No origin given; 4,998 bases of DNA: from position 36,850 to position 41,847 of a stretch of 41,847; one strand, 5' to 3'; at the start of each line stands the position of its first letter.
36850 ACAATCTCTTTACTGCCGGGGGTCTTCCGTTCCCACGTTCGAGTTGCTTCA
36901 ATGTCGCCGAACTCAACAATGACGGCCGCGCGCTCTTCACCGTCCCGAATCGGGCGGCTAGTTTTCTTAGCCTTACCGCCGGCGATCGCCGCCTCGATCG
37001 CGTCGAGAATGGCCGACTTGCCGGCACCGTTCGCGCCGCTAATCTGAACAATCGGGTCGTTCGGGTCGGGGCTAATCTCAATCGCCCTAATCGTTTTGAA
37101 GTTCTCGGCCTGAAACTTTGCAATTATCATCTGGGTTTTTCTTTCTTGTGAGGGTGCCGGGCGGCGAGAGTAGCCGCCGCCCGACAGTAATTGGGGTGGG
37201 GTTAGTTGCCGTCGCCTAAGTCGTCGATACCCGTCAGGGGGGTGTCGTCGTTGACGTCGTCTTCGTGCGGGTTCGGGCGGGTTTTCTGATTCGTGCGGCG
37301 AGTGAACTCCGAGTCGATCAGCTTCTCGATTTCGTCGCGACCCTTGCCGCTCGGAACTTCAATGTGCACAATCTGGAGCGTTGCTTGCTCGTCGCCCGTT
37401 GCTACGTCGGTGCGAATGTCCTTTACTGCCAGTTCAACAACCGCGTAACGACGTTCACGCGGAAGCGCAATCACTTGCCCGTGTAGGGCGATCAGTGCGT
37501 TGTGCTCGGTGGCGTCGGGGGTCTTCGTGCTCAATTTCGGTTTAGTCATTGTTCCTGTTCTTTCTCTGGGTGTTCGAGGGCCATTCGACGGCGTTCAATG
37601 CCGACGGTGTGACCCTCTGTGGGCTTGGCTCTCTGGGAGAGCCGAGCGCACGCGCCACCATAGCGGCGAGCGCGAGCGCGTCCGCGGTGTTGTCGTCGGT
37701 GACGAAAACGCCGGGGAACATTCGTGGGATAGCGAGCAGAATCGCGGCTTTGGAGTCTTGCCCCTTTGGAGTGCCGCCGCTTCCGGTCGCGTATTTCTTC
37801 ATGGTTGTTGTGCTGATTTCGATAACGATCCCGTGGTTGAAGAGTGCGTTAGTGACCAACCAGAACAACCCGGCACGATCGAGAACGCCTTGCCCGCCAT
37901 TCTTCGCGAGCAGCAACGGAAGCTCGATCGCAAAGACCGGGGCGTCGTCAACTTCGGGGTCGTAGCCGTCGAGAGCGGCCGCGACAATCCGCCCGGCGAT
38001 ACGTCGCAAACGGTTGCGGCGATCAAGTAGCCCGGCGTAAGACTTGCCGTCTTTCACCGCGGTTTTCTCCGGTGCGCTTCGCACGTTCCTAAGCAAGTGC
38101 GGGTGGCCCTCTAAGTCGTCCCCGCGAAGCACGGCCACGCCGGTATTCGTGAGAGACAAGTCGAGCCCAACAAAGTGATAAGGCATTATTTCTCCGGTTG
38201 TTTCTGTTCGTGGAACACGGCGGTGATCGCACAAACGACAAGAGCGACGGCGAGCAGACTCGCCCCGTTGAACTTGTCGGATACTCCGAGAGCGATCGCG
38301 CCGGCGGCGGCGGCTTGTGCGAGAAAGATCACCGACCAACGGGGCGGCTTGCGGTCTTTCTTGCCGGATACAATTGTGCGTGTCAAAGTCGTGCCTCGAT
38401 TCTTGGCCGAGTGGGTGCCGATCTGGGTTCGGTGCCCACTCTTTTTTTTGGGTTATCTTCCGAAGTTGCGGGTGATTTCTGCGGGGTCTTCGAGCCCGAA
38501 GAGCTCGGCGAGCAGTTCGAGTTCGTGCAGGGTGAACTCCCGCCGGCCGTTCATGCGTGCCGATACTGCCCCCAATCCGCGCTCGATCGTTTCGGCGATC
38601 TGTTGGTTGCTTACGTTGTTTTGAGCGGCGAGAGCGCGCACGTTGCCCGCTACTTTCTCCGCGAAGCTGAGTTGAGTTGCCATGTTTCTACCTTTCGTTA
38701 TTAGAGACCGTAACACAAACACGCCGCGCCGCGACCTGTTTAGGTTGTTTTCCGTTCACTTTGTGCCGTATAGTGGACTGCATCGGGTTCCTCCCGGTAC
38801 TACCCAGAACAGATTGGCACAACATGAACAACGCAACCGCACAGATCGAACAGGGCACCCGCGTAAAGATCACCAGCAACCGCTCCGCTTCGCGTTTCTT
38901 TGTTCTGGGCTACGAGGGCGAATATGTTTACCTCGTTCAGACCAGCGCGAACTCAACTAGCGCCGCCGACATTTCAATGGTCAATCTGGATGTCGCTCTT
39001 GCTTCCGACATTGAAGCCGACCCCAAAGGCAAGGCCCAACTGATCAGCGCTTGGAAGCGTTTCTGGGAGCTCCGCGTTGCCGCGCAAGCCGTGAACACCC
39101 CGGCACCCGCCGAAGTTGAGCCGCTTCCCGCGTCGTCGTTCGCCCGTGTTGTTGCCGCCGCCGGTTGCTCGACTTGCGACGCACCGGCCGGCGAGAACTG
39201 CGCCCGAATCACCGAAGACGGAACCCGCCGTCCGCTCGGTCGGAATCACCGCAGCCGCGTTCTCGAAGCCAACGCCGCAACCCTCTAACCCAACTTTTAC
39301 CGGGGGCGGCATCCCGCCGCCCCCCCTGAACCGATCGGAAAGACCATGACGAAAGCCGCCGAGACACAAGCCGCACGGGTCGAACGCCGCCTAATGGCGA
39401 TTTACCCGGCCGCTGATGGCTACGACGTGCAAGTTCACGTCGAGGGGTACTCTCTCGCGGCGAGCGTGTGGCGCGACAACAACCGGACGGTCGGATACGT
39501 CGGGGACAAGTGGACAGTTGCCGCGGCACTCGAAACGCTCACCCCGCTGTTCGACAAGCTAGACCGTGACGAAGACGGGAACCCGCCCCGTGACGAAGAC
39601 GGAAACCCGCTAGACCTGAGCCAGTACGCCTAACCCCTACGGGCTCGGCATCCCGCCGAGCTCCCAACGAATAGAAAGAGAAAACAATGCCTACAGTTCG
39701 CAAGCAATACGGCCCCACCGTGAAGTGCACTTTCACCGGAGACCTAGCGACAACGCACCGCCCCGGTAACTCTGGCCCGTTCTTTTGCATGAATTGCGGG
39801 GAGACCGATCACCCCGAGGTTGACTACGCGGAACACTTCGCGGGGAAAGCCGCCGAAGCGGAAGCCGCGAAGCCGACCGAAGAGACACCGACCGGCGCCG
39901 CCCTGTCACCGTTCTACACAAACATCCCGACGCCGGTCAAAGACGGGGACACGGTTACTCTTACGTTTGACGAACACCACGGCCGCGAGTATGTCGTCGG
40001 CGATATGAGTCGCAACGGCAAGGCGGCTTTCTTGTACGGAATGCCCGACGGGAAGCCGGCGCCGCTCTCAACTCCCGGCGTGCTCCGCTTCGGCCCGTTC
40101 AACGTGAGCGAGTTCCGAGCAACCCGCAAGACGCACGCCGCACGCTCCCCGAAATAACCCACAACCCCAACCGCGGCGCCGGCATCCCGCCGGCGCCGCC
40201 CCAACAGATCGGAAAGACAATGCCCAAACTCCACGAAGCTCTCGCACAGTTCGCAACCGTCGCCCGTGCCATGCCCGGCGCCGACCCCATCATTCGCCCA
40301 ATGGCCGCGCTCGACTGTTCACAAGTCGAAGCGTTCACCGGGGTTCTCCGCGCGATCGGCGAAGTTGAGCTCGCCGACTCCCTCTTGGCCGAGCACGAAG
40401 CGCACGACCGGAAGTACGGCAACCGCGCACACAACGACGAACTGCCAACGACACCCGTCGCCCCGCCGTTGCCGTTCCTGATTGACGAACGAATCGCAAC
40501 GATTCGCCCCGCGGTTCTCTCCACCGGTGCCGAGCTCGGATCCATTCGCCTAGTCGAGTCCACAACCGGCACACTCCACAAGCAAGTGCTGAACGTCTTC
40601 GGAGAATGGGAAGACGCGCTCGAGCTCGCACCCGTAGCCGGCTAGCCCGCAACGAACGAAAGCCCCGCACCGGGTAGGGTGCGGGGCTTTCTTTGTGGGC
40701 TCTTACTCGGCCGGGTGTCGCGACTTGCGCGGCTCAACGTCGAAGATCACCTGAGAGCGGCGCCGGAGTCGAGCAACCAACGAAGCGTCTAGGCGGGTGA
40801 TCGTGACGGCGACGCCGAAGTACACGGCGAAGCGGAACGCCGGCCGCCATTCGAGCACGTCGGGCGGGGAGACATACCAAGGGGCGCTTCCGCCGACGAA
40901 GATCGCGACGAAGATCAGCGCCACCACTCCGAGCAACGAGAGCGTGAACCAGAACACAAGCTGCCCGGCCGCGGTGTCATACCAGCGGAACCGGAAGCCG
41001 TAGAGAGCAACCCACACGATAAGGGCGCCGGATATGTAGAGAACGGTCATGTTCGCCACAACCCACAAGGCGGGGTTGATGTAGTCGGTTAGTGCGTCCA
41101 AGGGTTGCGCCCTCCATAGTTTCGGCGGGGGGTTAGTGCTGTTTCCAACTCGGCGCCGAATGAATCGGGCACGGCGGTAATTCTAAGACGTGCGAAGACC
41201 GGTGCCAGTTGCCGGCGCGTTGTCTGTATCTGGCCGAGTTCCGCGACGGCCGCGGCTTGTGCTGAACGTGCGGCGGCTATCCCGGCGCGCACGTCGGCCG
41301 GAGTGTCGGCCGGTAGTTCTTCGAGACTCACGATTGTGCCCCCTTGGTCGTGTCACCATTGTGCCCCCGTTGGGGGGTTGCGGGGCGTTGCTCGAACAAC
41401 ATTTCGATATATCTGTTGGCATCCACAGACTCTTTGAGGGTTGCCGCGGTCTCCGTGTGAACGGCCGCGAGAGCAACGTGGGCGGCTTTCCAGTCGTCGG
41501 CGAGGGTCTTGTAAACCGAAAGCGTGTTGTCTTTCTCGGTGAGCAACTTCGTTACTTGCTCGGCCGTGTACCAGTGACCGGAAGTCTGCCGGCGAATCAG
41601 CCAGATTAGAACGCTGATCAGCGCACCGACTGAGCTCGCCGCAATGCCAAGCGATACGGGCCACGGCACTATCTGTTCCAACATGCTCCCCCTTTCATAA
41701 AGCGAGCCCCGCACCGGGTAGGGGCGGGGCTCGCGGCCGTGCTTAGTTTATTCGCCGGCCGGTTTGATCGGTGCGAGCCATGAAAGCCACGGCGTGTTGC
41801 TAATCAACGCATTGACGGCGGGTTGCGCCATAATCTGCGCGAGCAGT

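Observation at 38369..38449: Plus-strand terminator (and possible TACAAT promoter) antisense to the start of a small 2-TM protein gene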

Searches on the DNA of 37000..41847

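Call 52: search_rna_families(source=window, start=37000, end=41847, threshold=evalue, max_evalue=1)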
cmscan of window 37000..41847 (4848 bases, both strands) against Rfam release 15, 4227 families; matches with E-value up to 1: 3.
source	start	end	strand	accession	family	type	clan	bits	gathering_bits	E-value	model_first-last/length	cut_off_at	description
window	40654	40760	-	RF00506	Thr_leader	Cis-reg; leader;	-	29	55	0.018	1-118/118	no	Threonine operon leader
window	40631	40695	+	RF00506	Thr_leader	Cis-reg; leader;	-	21.8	55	0.88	1-118/118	no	Threonine operon leader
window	38938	39051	-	RF02507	Atu_Ti3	Gene; sRNA;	-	20.3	50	0.78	1-89/89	no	Rhizobiales sRNA Atu_Ti3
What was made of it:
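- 38380..38449 (+): Predicted antisense RNA of about 65-70 nt. The 5' end is inferred at 38380-38382, 6-8 nt after the -10. The 3' end is inferred within the T-tract. No Rfam family matches (call 52).
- On P22 sar family proper (homology): An Rfam E-value scan of 37000-41847 gives no hit at the element (call 52).
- Closest known: Phage P22 sar RNA. Different: There is no sequence or Rfam relationship (call 52).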

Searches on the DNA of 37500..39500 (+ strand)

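Call 4: search_dna_similar(query=window:37500-39500:+, collection=phages, mode=near, max_rows=30)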
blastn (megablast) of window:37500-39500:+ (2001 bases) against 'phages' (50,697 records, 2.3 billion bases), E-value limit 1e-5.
No match.

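Call 10: search_dna_similar(query=window:37500-39500:+, collection=phages, mode=distant, max_rows=30)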
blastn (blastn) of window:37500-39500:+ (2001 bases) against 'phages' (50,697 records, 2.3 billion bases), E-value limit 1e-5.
No match.
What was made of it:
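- Tried and rejected: Megablast and blastn of 37500-39500 against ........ found no match (calls 4, 10).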

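Call 79: build_rna_model(alignment_id=A5, structure=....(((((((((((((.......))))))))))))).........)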
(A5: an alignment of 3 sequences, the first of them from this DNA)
Model R1 built from alignment A5 (3 sequences, 46 columns); structure: as given.
model positions 46; base pairs 13; branch points 0; effective number of sequences 3; information 0.776 bits per position. Calibrated on 0.2 Mb of random sequence (short: E-values are rough).
structure used (alignment columns):
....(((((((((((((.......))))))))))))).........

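Call 80: search_with_rna_model(model_id=R1, sources=[window, L001, L002, L005, L006, L007, L008, L009, L010, L066, L108, L109, L110], max_evalue=1, make_alignment=true, show_alignments=0)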
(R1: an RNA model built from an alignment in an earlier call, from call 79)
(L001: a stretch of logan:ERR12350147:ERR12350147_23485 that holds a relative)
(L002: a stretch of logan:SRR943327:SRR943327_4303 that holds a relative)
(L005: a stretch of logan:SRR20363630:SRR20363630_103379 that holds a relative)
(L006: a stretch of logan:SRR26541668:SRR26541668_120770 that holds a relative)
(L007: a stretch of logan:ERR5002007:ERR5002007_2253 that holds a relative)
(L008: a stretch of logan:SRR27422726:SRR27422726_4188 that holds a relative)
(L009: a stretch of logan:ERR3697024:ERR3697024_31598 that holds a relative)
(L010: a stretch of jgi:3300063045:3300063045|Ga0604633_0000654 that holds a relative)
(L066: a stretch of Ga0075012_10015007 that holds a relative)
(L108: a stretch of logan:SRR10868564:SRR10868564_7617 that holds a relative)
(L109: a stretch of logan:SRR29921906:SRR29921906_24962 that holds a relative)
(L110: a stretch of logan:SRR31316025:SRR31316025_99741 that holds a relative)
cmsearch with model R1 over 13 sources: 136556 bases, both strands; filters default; matches with E-value up to 1: 15.
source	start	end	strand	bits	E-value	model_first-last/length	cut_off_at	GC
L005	1387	1432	-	55.3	6.2e-11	1-46/46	no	0.65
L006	3495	3540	-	53.9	1.3e-10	1-46/46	no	0.67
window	38405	38450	+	53.5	1.7e-10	1-46/46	no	0.59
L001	2886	2929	-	33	2e-05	1-46/46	no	0.7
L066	1830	1876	-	31.8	3.9e-05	1-46/46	no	0.64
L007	1470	1515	+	26.4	0.00081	1-46/46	no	0.74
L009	3238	3285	-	22.8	0.0062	1-46/46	no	0.67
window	40657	40697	+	21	0.018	1-46/46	no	0.66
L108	3003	3048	-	20.1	0.029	1-46/46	no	0.67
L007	2816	2863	-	19.9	0.033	1-46/46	no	0.69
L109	3054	3104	-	19.8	0.035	1-46/46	no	0.73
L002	2500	2547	-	19.6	0.039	1-46/46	no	0.69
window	33667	33711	+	18.1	0.092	1-46/46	no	0.69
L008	2944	2996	-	16.6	0.22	1-46/46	no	0.68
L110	1925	1969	-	15.7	0.36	1-46/46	no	0.73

Alignment A6: 15 matches aligned to the model, 70 columns, each read 5' to 3' on its own strand. Consensus structure (alignment columns), stored with it:
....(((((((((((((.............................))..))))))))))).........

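Call 92: search_with_rna_model(model_id=R1, sources=[L112], max_evalue=1)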
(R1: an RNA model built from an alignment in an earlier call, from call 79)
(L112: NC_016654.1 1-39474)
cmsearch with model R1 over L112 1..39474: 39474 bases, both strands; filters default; matches with E-value up to 1: 0.
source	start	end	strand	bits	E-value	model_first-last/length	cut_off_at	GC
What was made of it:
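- Tried and rejected: Model R1 does not detect the REQ3 hairpin (call 92).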
